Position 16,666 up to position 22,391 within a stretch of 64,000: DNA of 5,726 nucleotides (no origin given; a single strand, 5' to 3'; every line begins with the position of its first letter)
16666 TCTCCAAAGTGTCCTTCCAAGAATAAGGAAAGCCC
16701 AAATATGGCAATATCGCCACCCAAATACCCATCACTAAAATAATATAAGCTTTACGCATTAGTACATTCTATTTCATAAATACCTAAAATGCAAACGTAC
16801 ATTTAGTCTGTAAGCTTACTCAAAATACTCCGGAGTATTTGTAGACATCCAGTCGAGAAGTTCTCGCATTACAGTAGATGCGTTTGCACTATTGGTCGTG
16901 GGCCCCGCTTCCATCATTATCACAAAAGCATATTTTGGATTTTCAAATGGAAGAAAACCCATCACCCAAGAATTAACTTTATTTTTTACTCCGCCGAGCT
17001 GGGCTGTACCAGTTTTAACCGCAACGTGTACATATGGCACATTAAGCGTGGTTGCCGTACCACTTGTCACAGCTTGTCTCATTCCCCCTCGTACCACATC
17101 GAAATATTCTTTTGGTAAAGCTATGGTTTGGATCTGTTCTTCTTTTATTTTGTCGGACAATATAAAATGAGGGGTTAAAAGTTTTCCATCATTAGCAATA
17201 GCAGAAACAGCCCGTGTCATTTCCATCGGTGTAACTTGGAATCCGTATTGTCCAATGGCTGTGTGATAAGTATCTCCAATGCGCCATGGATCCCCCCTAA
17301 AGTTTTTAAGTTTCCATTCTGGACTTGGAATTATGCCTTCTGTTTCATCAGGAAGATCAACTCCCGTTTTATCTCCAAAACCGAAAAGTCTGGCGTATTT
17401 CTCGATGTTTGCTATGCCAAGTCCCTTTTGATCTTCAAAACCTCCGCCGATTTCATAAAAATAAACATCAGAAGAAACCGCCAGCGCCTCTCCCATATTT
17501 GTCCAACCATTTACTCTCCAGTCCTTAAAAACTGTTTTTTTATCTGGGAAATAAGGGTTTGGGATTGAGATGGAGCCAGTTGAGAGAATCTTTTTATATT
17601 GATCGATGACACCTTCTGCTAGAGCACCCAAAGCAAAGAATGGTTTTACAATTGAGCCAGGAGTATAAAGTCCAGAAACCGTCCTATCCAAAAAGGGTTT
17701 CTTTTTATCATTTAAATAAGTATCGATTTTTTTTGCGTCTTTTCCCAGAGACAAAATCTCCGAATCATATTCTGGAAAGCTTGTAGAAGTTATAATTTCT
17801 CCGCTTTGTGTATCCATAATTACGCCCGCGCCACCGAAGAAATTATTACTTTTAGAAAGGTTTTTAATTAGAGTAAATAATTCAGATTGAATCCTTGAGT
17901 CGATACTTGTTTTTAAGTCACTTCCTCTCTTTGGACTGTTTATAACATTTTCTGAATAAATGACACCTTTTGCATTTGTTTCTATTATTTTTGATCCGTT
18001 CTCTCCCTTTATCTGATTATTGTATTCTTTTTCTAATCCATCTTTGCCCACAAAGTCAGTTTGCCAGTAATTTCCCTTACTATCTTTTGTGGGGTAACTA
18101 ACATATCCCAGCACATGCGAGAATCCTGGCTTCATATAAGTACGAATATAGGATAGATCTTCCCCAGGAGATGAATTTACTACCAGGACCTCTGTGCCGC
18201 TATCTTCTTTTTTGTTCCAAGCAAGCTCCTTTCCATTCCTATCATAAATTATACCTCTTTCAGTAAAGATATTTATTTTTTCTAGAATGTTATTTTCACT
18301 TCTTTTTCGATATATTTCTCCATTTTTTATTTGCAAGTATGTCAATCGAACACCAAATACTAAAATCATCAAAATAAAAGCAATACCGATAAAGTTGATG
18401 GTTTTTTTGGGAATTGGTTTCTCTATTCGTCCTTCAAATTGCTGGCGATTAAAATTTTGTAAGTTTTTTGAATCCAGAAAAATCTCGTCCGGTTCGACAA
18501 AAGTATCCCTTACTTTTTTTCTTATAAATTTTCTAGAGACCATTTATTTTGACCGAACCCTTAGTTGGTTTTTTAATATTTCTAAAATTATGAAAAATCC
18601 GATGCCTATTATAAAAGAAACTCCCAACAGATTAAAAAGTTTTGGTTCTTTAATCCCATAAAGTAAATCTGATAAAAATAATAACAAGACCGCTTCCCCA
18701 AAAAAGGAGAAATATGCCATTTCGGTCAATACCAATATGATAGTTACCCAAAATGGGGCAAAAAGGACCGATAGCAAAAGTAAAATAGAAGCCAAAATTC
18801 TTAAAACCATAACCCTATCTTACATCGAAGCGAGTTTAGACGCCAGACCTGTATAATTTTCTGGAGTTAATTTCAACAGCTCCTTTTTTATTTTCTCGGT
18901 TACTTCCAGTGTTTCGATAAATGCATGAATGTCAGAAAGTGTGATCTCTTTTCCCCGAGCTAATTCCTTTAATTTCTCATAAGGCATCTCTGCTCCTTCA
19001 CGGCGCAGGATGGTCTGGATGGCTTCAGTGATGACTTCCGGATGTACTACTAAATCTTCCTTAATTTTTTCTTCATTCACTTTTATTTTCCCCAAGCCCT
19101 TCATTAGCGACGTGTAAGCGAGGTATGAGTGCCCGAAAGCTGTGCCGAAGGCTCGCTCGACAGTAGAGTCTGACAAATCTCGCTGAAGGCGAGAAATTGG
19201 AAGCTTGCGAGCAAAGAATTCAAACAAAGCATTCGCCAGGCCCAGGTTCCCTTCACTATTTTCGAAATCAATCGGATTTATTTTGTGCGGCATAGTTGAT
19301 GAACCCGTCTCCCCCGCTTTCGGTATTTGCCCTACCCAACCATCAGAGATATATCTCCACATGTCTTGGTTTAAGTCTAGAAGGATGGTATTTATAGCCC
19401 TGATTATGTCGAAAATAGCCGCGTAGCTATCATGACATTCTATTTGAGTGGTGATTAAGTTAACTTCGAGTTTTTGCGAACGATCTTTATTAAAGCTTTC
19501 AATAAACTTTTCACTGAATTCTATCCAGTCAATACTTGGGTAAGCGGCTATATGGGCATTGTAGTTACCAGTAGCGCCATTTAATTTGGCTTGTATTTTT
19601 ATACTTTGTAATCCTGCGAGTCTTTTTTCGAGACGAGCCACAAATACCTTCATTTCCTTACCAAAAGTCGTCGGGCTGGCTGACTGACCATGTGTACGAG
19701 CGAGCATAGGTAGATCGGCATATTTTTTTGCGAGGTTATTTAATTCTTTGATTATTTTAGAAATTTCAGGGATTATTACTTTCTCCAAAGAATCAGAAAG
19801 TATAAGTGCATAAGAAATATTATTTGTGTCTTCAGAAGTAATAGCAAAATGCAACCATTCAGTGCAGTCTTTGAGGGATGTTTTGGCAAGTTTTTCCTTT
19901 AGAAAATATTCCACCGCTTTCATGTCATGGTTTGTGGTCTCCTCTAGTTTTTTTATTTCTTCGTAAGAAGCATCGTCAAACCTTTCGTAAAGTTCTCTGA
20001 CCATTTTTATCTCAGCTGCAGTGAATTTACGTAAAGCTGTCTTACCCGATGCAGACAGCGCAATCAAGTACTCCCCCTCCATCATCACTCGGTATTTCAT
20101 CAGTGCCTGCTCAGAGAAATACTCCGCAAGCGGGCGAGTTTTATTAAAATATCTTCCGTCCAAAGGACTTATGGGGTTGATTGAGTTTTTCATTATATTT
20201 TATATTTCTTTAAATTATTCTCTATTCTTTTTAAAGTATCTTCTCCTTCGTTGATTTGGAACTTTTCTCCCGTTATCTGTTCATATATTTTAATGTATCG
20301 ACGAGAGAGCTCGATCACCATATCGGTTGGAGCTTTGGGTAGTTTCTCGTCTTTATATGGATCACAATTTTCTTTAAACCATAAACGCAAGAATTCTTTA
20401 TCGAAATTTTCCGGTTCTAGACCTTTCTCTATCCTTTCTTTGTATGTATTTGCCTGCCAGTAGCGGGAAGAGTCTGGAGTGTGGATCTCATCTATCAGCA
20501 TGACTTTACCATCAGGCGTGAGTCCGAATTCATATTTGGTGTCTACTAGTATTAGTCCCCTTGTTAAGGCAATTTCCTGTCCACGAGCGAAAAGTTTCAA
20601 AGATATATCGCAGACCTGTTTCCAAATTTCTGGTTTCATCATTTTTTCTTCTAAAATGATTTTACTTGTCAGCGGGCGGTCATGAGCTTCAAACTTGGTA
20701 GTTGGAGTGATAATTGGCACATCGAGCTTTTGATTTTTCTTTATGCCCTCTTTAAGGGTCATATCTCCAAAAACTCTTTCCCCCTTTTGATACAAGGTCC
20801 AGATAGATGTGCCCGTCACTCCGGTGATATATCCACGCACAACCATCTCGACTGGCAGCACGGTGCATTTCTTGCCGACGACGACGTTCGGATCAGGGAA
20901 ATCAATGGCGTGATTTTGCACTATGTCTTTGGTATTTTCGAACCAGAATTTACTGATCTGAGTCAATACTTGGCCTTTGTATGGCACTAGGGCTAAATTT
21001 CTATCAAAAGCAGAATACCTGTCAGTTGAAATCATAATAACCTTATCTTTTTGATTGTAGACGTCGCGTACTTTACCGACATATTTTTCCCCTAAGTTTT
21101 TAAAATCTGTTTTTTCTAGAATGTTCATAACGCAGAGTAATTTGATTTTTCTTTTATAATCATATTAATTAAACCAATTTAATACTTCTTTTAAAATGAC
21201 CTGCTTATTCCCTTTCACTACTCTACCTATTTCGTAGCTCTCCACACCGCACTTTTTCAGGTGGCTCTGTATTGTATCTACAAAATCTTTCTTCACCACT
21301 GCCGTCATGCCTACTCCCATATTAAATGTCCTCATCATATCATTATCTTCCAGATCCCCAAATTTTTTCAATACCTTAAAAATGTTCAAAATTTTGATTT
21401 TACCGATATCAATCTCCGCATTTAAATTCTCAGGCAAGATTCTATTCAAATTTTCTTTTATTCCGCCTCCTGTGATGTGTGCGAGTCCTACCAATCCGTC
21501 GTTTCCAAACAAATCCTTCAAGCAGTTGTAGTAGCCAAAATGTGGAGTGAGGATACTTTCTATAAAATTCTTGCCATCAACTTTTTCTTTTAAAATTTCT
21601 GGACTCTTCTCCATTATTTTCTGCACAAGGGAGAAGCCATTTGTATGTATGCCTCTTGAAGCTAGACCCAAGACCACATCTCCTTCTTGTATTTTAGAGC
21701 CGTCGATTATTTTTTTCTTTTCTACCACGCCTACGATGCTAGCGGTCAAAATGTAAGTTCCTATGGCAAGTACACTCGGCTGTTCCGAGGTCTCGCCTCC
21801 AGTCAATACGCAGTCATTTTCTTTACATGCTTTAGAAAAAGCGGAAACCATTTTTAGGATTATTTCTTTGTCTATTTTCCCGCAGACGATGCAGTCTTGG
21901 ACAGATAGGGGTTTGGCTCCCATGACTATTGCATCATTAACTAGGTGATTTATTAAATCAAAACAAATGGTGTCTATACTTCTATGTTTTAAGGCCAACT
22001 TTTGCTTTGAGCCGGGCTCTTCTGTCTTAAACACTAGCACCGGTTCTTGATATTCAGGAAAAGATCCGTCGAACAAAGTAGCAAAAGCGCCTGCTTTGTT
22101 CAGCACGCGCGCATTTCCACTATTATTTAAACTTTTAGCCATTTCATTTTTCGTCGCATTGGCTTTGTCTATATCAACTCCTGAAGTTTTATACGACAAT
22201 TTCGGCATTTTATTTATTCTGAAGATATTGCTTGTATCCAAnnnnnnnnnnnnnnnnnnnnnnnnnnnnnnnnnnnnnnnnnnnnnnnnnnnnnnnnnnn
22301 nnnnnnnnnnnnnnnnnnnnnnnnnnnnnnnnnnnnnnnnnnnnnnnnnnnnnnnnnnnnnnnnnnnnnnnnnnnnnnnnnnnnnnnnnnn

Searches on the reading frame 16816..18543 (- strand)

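Call 98: search_protein_families(library=pfam, proteins=[window:16816-18543:-], max_evalue=0.0001)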
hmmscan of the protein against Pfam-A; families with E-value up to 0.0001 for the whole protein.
window:16816-18543:- (575 aa): 2 families
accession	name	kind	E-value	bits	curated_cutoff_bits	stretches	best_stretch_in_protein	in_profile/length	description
PF00905.27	Transpeptidase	-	1.4e-55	189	22.1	1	238-563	1-298/299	Penicillin binding protein transpeptidase domain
PF03717.20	PBP_dimer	-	1.5e-16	61.7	24.4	1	132-198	106-178/180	Penicillin-binding Protein dimerisation domain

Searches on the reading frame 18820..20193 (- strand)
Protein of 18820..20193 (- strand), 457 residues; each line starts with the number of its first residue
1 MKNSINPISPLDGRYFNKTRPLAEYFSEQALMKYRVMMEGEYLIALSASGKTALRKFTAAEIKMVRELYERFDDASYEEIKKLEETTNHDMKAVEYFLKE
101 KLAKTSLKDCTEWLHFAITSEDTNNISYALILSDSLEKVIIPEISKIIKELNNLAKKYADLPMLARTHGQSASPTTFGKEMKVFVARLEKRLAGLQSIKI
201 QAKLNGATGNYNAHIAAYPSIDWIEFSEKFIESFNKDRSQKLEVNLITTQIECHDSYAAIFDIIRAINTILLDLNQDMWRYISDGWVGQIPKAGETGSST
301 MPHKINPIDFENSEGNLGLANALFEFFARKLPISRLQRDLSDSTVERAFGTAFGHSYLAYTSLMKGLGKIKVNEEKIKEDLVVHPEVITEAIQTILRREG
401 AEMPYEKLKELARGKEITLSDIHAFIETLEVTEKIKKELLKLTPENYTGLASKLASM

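Call 98: search_protein_families(library=pfam, proteins=[window:18820-20193:-], max_evalue=0.0001)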
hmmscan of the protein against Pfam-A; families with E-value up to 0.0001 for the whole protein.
window:18820-20193:- (457 aa): 2 families
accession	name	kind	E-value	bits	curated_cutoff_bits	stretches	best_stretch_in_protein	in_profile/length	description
PF00206.25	Lyase_1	-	2.8e-50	171.9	27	1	13-315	1-305/312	Lyase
PF08328.16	ASL_C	-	2.5e-46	156.9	35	1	334-448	1-115/115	Adenylosuccinate lyase C-terminal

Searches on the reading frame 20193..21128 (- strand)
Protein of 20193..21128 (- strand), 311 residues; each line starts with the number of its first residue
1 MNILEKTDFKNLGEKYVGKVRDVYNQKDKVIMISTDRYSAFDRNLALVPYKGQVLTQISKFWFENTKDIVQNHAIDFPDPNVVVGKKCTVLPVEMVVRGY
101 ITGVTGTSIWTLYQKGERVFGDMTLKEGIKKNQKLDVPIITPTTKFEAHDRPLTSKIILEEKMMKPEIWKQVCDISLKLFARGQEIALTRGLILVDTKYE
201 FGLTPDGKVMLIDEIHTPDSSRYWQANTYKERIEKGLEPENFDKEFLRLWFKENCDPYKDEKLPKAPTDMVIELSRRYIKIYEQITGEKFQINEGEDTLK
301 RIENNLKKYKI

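Call 107: search_protein_families(library=pfam, proteins=[window:20193-21128:-], max_evalue=1)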
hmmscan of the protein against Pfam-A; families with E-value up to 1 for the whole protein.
window:20193-21128:- (311 aa): 1 family
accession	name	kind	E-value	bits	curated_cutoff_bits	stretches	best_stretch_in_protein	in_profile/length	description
PF01259.24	SAICAR_synt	-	1.3e-68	231.7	20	1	16-261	3-229/233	SAICAR synthetase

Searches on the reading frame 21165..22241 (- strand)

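Call 107: search_protein_families(library=pfam, proteins=[window:21165-22241:-], max_evalue=1)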
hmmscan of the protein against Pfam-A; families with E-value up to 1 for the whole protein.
window:21165-22241:- (358 aa): 2 families
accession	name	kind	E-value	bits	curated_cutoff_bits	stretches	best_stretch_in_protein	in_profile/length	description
PF02769.27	AIRS_C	-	3.9e-26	92.5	23.1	1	185-348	1-152/156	AIR synthase related protein, C-terminal domain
PF00586.29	AIRS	-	4.3e-13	50.1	24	1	69-173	15-112/112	AIR synthase related protein, N-terminal domain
